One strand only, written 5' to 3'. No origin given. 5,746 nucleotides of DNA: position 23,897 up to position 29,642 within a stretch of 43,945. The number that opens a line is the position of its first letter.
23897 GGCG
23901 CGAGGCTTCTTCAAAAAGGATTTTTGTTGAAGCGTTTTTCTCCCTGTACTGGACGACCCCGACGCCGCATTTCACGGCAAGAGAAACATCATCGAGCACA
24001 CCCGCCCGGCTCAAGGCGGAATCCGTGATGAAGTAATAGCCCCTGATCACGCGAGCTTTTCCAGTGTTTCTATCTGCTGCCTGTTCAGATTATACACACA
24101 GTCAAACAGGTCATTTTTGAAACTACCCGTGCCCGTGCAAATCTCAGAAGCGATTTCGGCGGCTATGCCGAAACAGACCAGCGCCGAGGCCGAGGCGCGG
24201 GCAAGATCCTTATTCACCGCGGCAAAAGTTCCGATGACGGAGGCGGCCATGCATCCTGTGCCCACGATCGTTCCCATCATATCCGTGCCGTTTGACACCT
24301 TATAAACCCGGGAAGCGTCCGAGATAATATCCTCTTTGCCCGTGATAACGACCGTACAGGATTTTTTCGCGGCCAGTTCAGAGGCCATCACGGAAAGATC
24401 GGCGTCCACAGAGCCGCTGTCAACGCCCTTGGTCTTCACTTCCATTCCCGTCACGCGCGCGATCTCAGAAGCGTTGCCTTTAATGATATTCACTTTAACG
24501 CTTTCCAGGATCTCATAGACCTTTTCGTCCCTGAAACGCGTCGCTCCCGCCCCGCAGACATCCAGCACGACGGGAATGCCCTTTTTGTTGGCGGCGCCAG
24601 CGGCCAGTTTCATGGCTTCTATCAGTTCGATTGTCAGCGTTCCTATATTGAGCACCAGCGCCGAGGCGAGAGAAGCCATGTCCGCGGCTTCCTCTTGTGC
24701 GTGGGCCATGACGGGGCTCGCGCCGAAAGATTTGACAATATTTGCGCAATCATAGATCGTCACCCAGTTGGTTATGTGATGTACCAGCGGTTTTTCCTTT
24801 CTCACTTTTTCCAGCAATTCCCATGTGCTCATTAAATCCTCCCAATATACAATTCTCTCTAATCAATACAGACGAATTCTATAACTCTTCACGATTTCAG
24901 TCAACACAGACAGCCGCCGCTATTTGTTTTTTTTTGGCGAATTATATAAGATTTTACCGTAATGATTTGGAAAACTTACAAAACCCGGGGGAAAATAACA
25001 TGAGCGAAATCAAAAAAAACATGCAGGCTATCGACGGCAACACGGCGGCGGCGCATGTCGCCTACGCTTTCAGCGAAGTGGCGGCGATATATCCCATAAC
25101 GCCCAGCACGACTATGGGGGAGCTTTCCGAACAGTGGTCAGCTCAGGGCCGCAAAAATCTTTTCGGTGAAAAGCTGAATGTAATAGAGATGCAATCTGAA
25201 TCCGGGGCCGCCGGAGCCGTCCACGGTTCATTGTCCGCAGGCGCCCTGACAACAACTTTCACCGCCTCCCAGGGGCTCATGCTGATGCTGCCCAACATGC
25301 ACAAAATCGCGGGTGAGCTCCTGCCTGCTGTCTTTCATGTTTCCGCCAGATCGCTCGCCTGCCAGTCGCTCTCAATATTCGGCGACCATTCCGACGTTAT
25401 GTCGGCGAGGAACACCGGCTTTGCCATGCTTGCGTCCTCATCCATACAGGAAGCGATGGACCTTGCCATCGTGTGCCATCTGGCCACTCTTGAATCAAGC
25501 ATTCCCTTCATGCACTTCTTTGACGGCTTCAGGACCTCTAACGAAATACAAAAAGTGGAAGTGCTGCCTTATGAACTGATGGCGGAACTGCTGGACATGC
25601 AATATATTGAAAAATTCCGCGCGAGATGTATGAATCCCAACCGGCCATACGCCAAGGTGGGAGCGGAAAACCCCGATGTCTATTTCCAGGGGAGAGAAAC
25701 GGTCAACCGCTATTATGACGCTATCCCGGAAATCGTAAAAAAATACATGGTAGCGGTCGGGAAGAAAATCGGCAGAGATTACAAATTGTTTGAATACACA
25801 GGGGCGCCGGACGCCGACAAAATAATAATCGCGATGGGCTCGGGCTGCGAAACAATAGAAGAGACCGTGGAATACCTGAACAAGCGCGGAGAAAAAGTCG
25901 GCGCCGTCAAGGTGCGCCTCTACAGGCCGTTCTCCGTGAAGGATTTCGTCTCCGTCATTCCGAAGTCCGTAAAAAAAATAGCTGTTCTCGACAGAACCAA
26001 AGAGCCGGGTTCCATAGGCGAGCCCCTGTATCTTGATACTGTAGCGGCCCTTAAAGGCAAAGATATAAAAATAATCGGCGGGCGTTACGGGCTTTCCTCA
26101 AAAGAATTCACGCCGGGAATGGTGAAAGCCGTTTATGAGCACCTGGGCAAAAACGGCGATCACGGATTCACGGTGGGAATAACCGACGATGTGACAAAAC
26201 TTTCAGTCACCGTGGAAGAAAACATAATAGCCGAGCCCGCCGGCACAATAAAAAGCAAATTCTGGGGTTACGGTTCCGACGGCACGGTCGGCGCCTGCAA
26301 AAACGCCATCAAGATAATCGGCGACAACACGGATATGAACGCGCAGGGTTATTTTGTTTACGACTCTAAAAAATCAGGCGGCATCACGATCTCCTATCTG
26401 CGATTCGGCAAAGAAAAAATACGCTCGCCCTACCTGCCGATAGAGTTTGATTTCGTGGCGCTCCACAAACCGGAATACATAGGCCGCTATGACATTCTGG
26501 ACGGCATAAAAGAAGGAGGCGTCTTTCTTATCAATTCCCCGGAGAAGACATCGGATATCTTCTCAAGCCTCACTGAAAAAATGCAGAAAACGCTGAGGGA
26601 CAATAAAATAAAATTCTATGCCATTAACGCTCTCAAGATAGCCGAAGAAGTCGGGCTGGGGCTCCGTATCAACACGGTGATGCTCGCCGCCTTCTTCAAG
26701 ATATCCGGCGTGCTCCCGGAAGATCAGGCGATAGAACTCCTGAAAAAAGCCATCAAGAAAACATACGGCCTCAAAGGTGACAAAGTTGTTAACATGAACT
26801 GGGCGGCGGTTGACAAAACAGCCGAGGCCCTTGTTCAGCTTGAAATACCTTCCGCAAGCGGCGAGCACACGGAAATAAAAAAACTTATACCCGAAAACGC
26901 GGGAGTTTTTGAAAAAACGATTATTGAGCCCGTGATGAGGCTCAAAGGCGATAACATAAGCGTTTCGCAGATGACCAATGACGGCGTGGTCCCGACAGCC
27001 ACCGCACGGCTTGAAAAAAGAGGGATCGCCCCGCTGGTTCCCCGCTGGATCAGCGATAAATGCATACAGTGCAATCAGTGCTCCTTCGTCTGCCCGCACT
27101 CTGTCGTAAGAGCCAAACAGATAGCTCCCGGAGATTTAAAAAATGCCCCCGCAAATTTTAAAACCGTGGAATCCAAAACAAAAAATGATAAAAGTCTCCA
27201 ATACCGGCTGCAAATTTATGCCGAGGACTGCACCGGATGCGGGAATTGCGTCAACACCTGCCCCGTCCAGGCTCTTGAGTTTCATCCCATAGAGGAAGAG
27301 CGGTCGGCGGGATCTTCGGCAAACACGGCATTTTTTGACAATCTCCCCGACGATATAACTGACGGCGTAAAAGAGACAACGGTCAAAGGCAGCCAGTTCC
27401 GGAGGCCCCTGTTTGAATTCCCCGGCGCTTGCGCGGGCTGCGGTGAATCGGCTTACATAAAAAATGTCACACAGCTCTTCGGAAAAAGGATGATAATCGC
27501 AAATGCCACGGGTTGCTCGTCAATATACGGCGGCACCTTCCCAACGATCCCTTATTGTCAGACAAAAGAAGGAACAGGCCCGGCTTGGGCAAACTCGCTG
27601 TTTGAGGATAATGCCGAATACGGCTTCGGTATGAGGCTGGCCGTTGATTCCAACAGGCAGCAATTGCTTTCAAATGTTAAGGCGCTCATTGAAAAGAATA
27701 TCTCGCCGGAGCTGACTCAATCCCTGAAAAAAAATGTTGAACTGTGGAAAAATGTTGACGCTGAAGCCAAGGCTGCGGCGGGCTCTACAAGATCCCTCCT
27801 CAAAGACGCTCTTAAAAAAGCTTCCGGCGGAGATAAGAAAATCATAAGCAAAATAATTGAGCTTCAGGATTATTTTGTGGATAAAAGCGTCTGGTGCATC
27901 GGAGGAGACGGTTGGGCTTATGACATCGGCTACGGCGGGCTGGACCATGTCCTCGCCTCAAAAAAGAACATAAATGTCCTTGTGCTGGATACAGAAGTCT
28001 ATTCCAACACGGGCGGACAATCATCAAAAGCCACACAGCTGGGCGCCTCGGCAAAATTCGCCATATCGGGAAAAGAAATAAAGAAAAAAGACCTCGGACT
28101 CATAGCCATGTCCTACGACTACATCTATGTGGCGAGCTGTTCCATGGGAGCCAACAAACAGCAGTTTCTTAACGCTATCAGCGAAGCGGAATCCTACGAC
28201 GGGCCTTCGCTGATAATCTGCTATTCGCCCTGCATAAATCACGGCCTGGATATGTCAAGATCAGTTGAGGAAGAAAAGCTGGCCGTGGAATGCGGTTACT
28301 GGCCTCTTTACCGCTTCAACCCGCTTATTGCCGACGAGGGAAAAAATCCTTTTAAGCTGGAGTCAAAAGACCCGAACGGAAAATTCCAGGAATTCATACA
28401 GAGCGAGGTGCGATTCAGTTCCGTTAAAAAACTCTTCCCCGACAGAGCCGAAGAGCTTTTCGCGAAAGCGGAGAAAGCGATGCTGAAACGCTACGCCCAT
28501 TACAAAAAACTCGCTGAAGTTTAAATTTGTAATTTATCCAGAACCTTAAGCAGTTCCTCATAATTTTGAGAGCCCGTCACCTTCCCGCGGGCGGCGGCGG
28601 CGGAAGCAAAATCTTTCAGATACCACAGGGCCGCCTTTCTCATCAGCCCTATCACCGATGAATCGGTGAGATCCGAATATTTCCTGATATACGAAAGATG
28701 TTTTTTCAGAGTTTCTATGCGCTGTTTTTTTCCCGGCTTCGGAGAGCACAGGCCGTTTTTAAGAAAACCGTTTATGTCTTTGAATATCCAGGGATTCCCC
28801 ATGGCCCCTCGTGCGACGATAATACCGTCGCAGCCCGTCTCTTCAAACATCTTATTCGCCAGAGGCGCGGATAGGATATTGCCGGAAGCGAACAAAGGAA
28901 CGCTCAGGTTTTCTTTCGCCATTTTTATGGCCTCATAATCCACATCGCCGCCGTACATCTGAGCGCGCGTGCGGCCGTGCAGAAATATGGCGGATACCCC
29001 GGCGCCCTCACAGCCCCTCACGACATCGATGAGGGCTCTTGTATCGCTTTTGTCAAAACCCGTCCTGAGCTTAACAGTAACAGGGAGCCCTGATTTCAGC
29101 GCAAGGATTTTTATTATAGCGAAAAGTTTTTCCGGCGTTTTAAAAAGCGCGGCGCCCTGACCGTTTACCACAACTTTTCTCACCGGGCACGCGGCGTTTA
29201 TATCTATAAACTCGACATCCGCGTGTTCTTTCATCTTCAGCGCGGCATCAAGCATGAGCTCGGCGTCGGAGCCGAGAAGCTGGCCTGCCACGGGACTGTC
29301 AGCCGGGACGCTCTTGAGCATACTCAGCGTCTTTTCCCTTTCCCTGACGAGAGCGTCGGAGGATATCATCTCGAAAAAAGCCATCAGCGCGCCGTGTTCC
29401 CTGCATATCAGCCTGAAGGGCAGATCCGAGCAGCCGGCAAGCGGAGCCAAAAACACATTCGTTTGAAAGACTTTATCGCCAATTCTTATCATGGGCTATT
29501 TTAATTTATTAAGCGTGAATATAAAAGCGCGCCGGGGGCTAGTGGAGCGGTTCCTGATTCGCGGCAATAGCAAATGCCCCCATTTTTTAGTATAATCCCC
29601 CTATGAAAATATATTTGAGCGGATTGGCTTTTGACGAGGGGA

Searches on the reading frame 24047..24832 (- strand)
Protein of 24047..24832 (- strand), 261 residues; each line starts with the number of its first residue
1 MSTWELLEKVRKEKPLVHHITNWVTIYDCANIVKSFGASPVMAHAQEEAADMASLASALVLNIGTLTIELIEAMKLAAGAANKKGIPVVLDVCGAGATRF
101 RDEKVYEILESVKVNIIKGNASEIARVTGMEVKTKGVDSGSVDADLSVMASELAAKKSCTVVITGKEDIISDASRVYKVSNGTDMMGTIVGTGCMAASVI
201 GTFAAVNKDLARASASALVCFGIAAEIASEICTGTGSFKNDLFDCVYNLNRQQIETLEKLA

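Call 52: search_protein_families(library=pfam, proteins=[window:24047-24832:-], max_evalue=0.000001)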
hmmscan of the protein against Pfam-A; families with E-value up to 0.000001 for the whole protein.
window:24047-24832:- (261 aa): 2 families
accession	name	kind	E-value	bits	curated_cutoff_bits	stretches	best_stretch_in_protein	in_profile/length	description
PF02110.20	HK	-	3.6e-78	262.8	27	1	7-251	1-246/247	Hydroxyethylthiazole kinase family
PF01256.23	Carb_kinase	-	2.9e-08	33.9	27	1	31-229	38-224/242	NAD(P)H-hydrate dehydratase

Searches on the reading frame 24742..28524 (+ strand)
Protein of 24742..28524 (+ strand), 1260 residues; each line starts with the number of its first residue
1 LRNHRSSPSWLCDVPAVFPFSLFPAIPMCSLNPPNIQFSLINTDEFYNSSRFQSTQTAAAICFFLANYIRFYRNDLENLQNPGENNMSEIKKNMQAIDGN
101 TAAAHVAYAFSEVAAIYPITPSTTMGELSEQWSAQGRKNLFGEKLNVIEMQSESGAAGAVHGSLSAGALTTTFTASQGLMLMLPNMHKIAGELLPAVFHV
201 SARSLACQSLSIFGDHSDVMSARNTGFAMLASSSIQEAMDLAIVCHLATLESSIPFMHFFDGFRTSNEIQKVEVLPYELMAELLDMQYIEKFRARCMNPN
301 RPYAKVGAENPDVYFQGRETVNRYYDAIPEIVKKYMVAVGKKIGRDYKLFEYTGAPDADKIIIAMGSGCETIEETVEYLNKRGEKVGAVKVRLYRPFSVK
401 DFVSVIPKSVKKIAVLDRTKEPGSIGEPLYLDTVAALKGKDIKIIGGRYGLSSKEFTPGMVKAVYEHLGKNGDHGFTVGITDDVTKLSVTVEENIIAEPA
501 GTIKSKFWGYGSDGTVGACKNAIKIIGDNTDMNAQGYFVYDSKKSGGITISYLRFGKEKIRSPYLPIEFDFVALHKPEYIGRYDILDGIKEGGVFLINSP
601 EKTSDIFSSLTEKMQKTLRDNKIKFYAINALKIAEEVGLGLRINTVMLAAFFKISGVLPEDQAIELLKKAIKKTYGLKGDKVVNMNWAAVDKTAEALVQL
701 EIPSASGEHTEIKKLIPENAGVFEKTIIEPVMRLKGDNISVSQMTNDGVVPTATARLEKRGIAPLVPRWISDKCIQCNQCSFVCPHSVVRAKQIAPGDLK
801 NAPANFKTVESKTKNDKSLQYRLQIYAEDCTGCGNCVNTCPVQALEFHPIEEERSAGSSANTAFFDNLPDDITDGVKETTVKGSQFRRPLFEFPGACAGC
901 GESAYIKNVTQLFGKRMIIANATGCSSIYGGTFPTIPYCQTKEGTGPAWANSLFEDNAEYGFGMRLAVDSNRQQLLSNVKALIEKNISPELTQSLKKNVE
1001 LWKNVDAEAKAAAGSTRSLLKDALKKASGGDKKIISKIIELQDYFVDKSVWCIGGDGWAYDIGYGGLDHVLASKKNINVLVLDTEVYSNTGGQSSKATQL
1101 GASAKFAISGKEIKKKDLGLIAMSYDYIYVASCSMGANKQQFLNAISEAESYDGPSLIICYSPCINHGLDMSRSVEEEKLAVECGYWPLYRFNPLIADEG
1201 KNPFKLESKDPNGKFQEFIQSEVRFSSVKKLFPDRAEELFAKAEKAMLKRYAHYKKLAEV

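Call 52: search_protein_families(library=pfam, proteins=[window:24742-28524:+], max_evalue=0.000001)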
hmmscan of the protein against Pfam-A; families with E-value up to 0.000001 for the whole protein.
window:24742-28524:+ (1260 aa): 14 families
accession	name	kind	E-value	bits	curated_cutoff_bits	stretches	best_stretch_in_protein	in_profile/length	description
PF01855.24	POR_N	-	9.4e-77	258.3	27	1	105-336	1-230/231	Pyruvate flavodoxin/ferredoxin oxidoreductase, thiamine diP-bdg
PF01558.24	POR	-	3.1e-35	122.3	27.4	1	511-693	1-171/173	Pyruvate ferredoxin/flavodoxin oxidoreductase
PF17147.9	PFOR_II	-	8.8e-16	58.6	27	1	358-457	1-98/102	Pyruvate:ferredoxin oxidoreductase core domain II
PF10371.14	EKR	-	2.1e-13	50.3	27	1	712-763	4-55/55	Domain of unknown function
PF12838.12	Fer4_7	-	9.5e-11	42.4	27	1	773-844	1-52/52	4Fe-4S dicluster domain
PF02775.26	TPP_enzyme_C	-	1.5e-10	41.5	21.9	1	1047-1159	46-150/151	Thiamine pyrophosphate enzyme, C-terminal TPP binding domain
PF00037.32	Fer4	-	2.9e-10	40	21.1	0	824-846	2-24/24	4Fe-4S binding domain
PF13183.11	Fer4_8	-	1.4e-08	35.6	27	1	772-843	3-67/68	4Fe-4S dicluster domain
PF12837.12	Fer4_6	-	1.6e-08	34.5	25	0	766-788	1-23/24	4Fe-4S binding domain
PF13187.11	Fer4_9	-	3.8e-08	33.7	27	1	773-844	1-51/52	4Fe-4S dicluster domain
PF13484.11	Fer4_16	-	1.6e-07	32.4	30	1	773-842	1-65/66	4Fe-4S double cluster binding domain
PF12797.12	Fer4_2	-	2.2e-07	30.8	24.5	0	825-842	5-22/22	4Fe-4S binding domain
PF13237.11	Fer4_10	-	2.6e-07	30.9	25.5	0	771-841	6-53/53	4Fe-4S dicluster domain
PF14697.11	Fer4_21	-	9.4e-07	29.3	35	0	772-845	6-57/59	4Fe-4S dicluster domain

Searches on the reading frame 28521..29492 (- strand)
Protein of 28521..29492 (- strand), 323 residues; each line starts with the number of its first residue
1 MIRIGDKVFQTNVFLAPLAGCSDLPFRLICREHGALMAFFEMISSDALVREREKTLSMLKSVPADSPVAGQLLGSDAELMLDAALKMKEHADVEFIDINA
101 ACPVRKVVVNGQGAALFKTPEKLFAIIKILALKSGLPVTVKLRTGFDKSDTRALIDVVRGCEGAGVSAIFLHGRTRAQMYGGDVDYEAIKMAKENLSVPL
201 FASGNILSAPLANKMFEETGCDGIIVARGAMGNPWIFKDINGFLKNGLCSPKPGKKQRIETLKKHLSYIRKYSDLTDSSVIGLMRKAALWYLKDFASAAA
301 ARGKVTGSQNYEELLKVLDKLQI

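Call 52: search_protein_families(library=pfam, proteins=[window:28521-29492:-], max_evalue=0.000001)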
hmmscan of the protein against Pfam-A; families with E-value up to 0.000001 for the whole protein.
window:28521-29492:- (323 aa): 1 family
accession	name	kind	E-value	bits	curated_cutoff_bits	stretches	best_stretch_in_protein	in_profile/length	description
PF01207.24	Dus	-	1.1e-66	225.5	20.4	1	15-317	2-301/311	Dihydrouridine synthase (Dus)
